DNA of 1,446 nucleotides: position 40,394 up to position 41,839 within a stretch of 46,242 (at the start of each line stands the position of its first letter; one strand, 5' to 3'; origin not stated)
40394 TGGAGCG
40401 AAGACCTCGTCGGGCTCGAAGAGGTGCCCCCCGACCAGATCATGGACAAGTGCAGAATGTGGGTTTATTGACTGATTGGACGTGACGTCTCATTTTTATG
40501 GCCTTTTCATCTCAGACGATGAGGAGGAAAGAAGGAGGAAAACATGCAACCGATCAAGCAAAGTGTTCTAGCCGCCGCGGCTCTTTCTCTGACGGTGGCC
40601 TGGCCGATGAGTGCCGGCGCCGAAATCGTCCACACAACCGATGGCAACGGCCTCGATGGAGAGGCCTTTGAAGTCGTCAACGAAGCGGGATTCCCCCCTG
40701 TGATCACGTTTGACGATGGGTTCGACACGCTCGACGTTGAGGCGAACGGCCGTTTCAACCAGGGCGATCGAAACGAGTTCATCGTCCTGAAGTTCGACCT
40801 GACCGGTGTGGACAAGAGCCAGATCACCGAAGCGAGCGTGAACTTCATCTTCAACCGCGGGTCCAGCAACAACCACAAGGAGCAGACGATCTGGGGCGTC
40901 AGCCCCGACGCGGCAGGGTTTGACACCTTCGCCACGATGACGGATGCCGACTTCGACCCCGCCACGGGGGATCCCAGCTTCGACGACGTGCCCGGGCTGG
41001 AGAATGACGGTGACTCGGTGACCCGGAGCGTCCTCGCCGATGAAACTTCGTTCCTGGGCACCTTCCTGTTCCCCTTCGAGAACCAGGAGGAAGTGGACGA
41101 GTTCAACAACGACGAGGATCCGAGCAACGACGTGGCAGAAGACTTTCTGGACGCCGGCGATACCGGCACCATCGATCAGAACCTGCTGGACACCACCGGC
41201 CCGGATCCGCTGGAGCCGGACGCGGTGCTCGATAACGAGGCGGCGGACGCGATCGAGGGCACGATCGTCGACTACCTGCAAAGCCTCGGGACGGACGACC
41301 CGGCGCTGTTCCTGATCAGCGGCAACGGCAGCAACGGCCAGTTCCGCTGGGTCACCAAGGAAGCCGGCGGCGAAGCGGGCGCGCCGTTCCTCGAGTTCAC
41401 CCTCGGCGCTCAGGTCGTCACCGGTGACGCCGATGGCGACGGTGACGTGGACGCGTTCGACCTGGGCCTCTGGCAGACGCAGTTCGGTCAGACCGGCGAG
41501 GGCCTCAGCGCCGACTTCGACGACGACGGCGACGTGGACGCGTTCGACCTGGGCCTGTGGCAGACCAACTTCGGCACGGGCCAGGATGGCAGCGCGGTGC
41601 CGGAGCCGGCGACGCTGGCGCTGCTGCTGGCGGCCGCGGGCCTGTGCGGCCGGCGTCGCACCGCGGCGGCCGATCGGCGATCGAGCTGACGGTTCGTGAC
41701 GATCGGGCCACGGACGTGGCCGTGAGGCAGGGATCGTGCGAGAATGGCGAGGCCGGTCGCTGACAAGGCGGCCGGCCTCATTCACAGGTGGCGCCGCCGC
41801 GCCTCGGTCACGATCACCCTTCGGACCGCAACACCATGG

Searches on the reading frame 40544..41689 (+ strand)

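Call 32: search_protein_families(library=pfam, proteins=[window:40544-41689:+], max_evalue=0.001)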
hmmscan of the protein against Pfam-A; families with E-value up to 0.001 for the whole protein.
window:40544-41689:+ (381 aa): 1 family
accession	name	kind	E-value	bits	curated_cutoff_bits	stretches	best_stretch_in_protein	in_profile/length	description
PF07589.16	PEP-CTERM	-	5.3e-06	26.7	20.7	1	351-372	1-23/24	PEP-CTERM motif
